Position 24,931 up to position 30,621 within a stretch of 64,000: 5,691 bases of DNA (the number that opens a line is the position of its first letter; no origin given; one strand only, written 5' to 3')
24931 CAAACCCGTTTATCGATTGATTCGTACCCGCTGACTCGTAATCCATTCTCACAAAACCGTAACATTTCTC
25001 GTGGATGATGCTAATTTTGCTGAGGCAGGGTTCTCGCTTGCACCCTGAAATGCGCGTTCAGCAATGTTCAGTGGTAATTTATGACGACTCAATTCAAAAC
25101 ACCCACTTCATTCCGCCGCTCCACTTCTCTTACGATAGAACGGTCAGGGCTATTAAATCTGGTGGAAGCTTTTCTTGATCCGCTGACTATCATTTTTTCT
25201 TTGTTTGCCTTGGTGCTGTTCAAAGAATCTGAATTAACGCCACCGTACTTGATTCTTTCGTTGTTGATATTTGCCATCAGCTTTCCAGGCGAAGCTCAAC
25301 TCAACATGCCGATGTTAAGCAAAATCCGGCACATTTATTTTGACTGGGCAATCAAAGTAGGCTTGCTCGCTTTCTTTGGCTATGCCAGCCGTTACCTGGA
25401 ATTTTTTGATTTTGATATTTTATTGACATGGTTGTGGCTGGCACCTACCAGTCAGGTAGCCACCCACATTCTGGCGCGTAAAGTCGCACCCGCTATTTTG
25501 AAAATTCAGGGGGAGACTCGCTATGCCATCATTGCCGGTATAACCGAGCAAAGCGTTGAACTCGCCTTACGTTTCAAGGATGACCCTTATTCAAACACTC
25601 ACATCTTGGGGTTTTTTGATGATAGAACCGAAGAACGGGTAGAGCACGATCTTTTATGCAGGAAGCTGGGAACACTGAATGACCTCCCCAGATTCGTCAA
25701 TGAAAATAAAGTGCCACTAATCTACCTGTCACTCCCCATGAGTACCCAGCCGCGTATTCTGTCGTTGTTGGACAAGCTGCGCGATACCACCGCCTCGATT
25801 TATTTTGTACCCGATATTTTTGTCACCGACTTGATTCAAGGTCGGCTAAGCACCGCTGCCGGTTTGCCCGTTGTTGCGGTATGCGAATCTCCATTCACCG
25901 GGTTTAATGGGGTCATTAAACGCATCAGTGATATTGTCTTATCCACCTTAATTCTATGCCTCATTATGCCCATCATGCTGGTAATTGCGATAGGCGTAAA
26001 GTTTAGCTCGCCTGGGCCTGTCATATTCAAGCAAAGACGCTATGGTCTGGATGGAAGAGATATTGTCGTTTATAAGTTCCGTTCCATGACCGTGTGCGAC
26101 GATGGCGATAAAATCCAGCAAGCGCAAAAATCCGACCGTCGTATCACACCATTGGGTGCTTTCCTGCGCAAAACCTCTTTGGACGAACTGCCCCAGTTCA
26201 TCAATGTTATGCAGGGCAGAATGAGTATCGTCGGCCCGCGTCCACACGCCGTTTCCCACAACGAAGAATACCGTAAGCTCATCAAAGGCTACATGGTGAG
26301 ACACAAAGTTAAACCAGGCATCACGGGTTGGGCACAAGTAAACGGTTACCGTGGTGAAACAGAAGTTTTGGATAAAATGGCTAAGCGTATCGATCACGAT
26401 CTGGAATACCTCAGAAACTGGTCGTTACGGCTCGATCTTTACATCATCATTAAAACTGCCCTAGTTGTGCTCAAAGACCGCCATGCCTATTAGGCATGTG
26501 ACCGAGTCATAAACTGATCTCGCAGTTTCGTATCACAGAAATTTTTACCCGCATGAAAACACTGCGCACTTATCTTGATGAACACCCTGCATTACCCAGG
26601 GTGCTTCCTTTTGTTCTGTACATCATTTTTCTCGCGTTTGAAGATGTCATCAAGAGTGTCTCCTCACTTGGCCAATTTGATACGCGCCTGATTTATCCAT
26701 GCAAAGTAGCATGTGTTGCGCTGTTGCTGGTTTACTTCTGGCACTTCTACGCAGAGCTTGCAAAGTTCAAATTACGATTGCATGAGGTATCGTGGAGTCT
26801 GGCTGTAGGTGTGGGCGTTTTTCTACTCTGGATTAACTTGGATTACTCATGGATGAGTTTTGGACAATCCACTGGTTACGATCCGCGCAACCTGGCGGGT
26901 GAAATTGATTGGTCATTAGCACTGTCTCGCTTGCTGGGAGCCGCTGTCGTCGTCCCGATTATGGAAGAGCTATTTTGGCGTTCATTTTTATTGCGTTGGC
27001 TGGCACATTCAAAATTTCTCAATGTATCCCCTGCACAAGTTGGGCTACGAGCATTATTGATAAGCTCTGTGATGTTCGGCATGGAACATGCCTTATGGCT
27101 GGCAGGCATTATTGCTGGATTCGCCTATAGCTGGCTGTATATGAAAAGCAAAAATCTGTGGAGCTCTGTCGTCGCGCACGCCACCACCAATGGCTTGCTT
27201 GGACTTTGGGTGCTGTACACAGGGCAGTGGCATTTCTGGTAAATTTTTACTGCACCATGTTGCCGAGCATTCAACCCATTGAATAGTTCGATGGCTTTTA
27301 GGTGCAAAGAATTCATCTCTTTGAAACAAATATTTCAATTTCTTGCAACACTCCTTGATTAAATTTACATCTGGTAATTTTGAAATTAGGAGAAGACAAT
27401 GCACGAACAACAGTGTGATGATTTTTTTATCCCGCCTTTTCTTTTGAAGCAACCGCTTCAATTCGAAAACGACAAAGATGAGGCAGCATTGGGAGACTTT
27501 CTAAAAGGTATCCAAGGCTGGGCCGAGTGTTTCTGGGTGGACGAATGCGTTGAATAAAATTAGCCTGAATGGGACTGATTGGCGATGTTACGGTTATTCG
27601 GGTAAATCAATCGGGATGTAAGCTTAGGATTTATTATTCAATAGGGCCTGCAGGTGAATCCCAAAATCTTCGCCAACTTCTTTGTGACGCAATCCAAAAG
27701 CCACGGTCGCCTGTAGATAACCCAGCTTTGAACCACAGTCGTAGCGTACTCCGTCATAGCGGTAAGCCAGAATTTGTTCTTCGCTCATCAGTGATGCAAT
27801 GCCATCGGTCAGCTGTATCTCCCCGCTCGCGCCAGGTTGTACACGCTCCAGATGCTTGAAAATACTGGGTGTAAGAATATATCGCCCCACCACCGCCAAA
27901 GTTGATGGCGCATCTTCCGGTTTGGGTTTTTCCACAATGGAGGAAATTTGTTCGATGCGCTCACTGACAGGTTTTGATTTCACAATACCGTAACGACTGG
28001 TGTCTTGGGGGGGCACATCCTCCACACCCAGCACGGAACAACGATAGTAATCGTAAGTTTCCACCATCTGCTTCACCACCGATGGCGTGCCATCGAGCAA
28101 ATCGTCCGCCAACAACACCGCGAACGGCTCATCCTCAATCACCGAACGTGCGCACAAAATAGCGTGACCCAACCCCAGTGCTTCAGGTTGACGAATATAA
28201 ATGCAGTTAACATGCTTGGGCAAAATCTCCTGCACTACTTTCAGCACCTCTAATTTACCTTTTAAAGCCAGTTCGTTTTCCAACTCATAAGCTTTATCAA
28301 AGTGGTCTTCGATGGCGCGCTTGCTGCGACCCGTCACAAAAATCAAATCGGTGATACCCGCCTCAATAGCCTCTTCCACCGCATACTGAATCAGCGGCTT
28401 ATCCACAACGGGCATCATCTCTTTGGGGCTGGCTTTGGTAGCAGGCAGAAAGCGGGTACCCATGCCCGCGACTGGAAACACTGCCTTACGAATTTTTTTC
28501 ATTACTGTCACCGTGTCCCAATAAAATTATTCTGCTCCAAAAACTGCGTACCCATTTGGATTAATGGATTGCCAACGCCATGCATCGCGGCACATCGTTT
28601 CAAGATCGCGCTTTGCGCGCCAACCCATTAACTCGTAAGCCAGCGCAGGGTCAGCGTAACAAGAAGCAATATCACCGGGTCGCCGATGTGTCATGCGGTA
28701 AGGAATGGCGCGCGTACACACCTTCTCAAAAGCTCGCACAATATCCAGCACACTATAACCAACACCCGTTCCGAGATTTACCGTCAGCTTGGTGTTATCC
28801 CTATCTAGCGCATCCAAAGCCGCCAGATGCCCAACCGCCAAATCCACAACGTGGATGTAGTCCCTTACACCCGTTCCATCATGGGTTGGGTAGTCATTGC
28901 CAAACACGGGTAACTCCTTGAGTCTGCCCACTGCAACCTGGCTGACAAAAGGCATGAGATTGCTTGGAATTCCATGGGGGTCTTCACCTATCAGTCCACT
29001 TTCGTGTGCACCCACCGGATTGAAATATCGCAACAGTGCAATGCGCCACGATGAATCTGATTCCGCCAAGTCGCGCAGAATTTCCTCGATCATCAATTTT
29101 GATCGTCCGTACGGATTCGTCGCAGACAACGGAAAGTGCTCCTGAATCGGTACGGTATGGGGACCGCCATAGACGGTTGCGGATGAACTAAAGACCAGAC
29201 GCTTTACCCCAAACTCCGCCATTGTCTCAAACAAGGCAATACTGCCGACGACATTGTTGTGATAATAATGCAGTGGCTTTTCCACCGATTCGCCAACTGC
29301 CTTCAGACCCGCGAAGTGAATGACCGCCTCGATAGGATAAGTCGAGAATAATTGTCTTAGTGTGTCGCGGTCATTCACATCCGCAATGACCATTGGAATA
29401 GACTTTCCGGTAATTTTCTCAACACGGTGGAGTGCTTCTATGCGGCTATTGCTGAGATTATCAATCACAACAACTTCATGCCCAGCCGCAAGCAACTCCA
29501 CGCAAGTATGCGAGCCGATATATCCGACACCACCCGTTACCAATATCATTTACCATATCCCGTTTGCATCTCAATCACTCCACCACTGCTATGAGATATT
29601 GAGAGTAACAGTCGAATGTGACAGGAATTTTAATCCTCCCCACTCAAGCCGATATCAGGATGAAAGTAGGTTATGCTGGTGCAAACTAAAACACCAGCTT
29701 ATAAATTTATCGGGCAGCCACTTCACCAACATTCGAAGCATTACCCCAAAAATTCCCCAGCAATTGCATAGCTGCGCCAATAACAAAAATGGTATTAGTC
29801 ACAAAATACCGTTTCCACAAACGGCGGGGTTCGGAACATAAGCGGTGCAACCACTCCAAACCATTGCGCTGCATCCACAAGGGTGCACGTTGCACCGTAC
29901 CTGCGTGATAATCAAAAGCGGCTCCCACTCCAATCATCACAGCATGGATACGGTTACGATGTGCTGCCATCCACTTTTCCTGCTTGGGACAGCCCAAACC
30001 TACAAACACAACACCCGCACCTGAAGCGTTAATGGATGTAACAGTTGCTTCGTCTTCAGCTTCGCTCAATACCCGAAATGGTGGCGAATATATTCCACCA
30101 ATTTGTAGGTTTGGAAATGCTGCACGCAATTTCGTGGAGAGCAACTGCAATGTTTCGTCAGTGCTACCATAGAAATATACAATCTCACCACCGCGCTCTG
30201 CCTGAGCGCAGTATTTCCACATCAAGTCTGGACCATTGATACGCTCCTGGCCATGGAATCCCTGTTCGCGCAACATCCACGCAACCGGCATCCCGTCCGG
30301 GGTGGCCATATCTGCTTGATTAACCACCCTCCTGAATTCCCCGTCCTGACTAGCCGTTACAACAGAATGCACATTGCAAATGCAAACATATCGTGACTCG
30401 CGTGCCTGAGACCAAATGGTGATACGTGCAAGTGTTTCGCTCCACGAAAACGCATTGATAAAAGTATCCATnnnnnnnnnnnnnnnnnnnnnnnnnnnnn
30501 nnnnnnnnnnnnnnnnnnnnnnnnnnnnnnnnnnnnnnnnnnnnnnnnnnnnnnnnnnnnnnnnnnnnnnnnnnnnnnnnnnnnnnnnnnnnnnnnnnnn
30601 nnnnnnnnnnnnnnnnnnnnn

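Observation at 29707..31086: A complete PEP-CTERM cargo protein fused, through its sorting signal, to a complete GT26 glycosyltransferase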

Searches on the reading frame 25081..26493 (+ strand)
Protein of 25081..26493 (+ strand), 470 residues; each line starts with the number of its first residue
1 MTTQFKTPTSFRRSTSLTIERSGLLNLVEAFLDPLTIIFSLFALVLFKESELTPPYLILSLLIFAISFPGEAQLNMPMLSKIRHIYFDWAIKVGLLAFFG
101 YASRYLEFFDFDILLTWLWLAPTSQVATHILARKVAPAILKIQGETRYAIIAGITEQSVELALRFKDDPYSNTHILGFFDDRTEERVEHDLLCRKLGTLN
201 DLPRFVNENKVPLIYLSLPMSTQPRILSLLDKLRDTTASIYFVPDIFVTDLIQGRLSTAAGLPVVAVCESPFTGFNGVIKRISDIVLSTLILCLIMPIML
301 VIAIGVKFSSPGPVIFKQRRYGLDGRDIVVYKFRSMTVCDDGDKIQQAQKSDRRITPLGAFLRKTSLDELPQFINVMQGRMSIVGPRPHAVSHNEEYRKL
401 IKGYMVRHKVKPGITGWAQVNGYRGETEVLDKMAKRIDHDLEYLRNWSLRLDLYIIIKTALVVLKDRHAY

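Call 23: search_protein_families(library=ncbifam, proteins=[window:25081-26493:+], max_evalue=1e-10)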
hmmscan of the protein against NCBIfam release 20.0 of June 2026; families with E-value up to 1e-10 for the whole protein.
window:25081-26493:+ (470 aa): 10 families
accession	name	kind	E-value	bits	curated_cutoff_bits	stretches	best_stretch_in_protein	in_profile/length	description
TIGR03023.1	WcaJ_sugtrans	equivalog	4.8e-151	504.1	410.75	1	58-470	36-453/453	undecaprenyl-phosphate glucose phosphotransferase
TIGR03025.1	EPS_sugtrans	subfamily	2.8e-132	442.1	295.55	1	49-470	29-445/445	exopolysaccharide biosynthesis polyprenyl glycosylphosphotransferase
NF007518.0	PRK10124.1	equivalog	8.9e-125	417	684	1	24-468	16-462/464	undecaprenyl-phosphate glucose phosphotransferase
NF050817.1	PolSacchBiosHfsE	equivalog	4.5e-68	230.1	750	1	171-469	163-465/467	polysaccharide biosynthesis protein HfsE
TIGR03013.1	EpsB_2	subfamily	1.1e-63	215.9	393.35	1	71-466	53-439/443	TIGR03013 family XrtA/PEP-CTERM system glycosyltransferase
TIGR03022.1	WbaP_sugtrans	subfamily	5.5e-62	210.5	403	1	60-470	38-456/456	undecaprenyl-phosphate galactose phosphotransferase WbaP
NF052601.1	undeca_RfbP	equivalog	1.7e-42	145.4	330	1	278-467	43-241/244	undecaprenyl-phosphate galactose phosphotransferase family protein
NF041877.1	EPS_EpsZ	equivalog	1e-39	136.5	800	1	271-468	257-457/459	exopolysaccharide biosynthesis polyisoprenyl-phosphate hexose-1-phosphate transferase EpsZ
NF011751.0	PRK15204.1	equivalog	3.6e-31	108.3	907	1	278-470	278-476/476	undecaprenyl-phosphate galactose phosphotransferase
NF045514.1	glycotran_HepC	equivalog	1.7e-22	79.8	140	1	277-391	114-214/220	heterocyst development glycosyltransferase HepC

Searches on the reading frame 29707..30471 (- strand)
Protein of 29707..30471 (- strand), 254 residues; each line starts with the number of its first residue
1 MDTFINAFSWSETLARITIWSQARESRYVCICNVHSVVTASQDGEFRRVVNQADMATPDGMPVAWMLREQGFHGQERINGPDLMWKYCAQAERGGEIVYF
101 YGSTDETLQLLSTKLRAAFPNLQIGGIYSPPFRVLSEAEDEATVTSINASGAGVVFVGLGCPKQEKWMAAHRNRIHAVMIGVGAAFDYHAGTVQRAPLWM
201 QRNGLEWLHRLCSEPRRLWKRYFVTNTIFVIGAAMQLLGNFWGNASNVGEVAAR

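Call 69: search_solved_structures(query=window:29707-30471:-, max_evalue=0.001, show_alignments=1)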
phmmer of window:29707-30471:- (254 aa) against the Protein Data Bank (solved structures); distinct sequences matched with E-value up to 0.001: 3.
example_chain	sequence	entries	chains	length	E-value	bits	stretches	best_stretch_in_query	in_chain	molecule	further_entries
7mpk_A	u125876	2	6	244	9.8e-28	100.6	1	25-222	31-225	N-acetylglucosaminyldiphosphoundecaprenol N-acetyl-beta-D-mannosaminyltransferase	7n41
5wb4_A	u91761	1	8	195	1.4e-19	73.9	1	25-191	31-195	N-acetylglucosaminyldiphosphoundecaprenol N-acetyl-beta-D-mannosaminyltransferase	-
5wfg_A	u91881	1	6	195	1.9e-19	73.5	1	25-191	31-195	N-acetylglucosaminyldiphosphoundecaprenol N-acetyl-beta-D-mannosaminyltransferase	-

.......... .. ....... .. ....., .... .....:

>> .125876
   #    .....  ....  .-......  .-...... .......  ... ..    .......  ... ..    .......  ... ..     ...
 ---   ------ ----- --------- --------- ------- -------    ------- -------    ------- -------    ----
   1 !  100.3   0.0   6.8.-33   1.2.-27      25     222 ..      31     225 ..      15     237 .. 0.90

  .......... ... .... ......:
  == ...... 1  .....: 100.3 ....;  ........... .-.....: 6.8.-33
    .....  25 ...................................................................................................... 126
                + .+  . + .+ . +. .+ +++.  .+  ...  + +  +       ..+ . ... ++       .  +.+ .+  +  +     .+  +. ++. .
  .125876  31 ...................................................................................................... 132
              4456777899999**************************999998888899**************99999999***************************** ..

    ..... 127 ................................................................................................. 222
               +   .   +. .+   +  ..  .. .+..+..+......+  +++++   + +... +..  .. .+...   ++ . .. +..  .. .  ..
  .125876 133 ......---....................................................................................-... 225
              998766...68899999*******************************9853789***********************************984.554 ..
